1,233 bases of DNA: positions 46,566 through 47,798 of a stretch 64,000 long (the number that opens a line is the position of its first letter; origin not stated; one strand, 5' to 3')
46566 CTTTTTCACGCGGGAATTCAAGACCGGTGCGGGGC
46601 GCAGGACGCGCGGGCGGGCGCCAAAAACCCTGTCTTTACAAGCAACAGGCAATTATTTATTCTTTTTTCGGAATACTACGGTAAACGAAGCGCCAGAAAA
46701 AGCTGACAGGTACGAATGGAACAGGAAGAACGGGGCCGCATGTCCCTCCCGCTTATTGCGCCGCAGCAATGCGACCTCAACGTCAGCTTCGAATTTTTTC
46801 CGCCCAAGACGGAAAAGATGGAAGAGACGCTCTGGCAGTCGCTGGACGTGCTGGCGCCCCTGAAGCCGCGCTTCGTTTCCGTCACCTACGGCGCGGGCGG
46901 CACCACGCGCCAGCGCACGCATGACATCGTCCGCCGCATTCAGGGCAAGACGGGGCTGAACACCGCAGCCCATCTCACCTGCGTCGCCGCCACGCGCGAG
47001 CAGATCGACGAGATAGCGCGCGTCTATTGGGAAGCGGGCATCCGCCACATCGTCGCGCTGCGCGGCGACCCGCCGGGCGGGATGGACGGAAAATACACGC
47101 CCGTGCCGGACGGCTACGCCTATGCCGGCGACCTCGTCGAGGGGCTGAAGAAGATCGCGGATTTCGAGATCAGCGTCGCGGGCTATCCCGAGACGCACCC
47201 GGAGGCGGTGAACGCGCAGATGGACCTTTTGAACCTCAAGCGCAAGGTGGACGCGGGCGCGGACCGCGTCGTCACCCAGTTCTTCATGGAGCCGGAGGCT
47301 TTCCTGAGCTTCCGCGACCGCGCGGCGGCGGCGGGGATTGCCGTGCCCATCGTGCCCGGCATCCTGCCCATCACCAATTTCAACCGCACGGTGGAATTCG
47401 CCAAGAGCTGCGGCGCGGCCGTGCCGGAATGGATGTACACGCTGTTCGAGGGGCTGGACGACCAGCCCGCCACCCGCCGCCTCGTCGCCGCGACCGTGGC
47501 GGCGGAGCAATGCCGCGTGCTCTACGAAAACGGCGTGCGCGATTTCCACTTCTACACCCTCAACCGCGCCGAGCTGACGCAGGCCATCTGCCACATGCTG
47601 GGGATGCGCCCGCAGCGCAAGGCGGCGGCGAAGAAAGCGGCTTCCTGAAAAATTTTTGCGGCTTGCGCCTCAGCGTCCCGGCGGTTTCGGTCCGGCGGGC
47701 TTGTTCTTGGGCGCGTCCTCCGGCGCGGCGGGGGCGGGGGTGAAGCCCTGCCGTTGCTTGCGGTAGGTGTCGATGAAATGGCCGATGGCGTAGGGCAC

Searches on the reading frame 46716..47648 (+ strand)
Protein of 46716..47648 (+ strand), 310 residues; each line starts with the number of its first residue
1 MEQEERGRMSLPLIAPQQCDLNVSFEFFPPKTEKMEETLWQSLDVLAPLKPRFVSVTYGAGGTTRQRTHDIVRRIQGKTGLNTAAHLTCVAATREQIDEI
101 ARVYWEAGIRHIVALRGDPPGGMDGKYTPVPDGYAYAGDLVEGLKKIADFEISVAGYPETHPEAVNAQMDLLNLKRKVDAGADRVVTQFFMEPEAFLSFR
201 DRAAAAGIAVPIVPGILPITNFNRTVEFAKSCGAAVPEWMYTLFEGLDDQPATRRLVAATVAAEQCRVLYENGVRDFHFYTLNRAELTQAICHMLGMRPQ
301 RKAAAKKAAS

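Call 53: search_protein_families(library=pfam, proteins=[window:46716-47648:+], max_evalue=0.001)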
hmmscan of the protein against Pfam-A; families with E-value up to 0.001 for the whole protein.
window:46716-47648:+ (310 aa): 1 family
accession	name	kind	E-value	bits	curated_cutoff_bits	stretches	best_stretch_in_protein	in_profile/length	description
PF02219.23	MTHFR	-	2.1e-99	333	24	1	19-296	9-287/287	Methylenetetrahydrofolate reductase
